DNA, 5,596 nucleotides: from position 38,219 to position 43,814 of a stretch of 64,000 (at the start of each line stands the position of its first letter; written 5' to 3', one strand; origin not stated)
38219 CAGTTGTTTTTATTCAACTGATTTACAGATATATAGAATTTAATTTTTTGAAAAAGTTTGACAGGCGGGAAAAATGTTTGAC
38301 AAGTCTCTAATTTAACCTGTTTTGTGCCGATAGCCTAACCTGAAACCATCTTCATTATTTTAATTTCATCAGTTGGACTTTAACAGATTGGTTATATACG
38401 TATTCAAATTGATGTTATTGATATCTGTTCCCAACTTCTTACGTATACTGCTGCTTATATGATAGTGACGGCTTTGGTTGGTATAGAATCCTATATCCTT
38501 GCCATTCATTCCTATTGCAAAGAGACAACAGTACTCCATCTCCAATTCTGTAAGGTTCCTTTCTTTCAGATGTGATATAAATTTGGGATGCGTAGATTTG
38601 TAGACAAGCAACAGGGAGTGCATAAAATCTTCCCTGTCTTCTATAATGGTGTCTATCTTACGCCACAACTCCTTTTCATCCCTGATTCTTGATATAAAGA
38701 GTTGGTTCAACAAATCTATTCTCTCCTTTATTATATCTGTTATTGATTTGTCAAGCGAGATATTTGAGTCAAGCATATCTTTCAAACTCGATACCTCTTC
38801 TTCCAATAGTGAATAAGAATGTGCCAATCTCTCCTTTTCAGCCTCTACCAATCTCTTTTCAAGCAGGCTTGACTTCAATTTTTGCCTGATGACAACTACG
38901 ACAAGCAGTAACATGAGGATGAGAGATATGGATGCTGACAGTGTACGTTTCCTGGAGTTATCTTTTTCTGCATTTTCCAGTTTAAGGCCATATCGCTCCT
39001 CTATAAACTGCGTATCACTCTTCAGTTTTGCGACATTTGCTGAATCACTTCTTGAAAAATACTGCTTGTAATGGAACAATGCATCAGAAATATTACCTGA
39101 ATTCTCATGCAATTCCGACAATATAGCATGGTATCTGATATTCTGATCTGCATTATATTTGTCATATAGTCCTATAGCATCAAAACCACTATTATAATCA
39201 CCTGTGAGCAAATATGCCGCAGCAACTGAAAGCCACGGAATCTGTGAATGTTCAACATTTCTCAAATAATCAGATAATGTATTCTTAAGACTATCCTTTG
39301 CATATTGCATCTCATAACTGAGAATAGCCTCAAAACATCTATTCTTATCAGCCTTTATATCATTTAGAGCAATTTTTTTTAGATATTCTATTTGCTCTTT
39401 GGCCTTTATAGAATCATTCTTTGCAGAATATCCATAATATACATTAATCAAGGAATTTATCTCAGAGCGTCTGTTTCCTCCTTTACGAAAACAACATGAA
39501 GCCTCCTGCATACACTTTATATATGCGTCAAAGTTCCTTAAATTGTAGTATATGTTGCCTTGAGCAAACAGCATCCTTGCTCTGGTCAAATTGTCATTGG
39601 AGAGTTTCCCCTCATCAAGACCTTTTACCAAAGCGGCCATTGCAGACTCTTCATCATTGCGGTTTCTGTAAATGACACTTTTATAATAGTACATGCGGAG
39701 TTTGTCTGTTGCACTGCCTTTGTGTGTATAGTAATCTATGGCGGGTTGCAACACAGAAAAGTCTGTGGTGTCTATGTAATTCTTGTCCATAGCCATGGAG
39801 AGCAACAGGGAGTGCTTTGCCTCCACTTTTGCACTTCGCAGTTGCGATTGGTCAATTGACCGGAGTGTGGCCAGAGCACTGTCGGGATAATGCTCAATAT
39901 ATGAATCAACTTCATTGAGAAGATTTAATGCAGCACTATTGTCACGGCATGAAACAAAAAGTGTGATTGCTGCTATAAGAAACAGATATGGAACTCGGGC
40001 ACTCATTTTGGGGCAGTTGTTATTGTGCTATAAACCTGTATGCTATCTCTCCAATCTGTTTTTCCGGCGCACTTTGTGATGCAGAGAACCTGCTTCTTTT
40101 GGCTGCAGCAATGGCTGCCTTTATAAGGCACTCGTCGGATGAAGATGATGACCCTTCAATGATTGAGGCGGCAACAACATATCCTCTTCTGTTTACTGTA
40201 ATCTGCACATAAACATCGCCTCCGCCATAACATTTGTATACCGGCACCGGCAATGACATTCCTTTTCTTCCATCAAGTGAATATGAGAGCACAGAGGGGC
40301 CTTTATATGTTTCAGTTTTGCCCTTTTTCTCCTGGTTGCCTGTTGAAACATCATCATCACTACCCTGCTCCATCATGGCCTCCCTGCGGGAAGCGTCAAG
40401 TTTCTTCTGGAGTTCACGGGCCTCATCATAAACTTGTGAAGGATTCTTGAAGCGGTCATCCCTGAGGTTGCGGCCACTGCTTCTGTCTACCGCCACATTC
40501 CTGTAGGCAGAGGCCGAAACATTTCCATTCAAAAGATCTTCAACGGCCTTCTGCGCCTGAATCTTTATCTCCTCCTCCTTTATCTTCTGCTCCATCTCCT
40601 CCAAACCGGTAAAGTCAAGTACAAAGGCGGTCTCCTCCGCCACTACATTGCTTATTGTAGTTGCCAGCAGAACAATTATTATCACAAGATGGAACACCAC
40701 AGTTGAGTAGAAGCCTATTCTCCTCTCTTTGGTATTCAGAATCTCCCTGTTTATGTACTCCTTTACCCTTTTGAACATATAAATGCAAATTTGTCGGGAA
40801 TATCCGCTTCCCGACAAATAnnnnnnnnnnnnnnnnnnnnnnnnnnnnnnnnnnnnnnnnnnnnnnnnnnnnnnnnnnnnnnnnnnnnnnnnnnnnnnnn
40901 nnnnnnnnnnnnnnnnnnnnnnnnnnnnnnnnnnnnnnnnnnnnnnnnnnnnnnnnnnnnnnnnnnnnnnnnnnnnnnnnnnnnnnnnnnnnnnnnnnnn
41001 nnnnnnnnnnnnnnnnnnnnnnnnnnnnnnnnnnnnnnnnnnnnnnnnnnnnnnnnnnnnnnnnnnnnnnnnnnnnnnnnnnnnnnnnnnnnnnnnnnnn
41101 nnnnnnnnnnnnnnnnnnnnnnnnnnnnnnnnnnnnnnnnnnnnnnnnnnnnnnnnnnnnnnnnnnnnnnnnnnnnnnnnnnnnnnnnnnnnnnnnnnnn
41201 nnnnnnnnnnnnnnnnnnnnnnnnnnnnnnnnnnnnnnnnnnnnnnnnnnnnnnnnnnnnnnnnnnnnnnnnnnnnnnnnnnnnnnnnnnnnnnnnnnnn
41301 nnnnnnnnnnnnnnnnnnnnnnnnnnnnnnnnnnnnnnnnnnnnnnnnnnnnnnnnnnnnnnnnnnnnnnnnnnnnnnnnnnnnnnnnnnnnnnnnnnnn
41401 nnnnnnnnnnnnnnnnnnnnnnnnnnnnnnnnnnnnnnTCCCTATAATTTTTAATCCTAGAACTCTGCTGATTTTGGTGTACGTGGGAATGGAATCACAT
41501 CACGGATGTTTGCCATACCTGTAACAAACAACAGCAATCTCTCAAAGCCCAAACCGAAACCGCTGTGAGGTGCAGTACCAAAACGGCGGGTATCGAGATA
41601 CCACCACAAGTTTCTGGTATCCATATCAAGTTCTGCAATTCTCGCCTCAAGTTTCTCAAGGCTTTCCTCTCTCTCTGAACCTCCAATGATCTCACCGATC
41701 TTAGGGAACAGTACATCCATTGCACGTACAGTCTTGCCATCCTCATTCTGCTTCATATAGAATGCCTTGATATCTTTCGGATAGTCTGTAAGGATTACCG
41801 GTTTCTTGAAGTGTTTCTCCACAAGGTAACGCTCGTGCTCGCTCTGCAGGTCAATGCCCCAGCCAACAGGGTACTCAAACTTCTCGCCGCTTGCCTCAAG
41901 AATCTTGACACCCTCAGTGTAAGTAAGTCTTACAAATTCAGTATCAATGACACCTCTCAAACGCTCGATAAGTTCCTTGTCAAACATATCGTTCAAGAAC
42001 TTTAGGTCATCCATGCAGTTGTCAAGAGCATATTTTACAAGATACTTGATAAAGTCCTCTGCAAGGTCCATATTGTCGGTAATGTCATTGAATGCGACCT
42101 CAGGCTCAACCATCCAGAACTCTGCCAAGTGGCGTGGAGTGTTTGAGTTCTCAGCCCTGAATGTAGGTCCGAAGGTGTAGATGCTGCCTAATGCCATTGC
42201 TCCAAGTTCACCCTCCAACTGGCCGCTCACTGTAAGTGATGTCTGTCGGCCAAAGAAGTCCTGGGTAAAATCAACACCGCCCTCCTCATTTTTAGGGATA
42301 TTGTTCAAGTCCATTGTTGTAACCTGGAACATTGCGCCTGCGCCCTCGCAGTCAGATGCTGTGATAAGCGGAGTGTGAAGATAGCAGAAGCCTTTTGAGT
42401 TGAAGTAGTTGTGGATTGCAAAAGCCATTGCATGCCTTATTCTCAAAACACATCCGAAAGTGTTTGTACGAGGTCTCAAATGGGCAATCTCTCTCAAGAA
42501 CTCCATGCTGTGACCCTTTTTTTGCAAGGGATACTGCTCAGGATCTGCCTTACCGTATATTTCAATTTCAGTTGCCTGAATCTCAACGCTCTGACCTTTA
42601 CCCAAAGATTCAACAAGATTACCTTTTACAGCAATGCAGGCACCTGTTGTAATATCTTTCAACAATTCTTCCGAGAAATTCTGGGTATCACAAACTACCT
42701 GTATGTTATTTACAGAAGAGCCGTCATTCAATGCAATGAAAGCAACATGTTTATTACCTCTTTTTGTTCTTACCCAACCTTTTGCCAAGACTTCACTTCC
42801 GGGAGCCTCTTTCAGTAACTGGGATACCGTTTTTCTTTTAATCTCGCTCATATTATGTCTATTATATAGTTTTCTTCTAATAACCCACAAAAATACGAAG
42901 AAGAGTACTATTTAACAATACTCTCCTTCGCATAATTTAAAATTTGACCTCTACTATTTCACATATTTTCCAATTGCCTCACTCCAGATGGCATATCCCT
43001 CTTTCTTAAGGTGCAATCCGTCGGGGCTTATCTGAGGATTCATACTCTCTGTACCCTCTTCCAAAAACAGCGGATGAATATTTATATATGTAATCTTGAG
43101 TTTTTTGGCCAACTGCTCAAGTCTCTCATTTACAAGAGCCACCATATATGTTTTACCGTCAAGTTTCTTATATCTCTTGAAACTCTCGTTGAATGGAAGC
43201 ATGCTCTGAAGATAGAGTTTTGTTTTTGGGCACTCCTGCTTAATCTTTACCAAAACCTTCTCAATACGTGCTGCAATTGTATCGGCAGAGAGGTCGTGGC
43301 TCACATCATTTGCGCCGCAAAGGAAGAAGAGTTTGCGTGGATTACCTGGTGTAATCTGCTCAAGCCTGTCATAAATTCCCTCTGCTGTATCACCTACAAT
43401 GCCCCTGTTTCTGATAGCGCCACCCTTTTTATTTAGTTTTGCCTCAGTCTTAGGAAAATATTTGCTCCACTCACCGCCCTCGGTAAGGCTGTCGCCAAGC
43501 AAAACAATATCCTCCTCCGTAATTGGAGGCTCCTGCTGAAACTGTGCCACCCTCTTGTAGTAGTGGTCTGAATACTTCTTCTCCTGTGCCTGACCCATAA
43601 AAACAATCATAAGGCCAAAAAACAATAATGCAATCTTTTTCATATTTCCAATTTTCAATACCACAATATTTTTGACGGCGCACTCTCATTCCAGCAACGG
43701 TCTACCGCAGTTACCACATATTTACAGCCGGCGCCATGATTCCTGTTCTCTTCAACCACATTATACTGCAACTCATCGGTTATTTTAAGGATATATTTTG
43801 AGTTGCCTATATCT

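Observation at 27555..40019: Candidate undescribed system: regulator pair, three exported CxxC mini-proteins and six paralogous propeller-type lipoproteins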

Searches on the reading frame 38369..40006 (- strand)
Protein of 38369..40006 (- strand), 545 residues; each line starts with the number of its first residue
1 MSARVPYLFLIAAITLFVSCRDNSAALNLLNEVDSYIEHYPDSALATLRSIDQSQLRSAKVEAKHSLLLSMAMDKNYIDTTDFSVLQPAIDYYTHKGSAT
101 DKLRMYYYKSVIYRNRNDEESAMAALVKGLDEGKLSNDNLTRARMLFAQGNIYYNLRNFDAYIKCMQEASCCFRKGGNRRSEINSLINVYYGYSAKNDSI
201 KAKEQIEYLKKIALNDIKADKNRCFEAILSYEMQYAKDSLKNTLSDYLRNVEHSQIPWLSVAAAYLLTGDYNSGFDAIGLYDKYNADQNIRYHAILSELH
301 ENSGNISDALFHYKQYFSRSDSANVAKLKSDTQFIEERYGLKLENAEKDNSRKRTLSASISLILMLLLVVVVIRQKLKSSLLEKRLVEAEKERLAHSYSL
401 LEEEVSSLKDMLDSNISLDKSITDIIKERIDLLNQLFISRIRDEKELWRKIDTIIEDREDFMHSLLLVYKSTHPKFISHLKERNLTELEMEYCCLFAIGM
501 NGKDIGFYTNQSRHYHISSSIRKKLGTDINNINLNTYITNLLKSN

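Call 3: search_protein_families(library=pfam, proteins=[window:38369-40006:-], max_evalue=0.1)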
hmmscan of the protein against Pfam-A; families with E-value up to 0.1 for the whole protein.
window:38369-40006:- (545 aa): 1 family
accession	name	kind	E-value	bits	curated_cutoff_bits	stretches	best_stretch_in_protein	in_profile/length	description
PF07719.23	TPR_2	-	0.004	17.6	27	0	145-168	3-26/34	Tetratricopeptide repeat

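Call 4: search_protein_families(library=ncbifam, proteins=[window:38369-40006:-], max_evalue=0.1)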
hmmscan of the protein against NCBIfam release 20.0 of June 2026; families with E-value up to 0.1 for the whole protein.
window:38369-40006:- (545 aa): 2 families
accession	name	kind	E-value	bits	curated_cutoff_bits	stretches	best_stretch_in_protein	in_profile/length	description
NF053779.1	BT3442_fam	equivalog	4.8e-13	48.7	940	1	9-537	7-558/563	BT3442 family protein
NF033898.1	QWxxN_dom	domain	0.01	16.2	55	1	93-146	11-64/127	QWxxN domain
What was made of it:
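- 38369..40006 (-): Reg1: lipobox, periplasmic TPR region, one transmembrane helix (~353-378), then a C-terminal LuxR-like segment. BT3442-like one-component regulator. NCBIfam BT3442_fam E 4.8e-13 over the full length, far below the family cut-off (call 4).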

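Call 64: search_protein_families(library=padloc, proteins=[window:38369-40006:-], max_evalue=0.01)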
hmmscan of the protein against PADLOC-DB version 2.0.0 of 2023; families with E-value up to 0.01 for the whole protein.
window:38369-40006:- (545 aa): 0 families

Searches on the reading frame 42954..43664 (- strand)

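Call 91: search_protein_families(library=pfam, proteins=[window:42954-43664:-], max_evalue=0.001)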
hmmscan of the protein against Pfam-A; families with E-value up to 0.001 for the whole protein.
window:42954-43664:- (236 aa): 2 families
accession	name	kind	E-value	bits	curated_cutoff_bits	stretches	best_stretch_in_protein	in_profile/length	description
PF13472.12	Lipase_GDSL_2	-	7.8e-22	79.1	32.9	1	55-226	1-178/178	GDSL-like Lipase/Acylhydrolase family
PF00657.28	Lipase_GDSL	-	3.5e-12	47.4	23.6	1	53-231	1-208/208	GDSL-like Lipase/Acylhydrolase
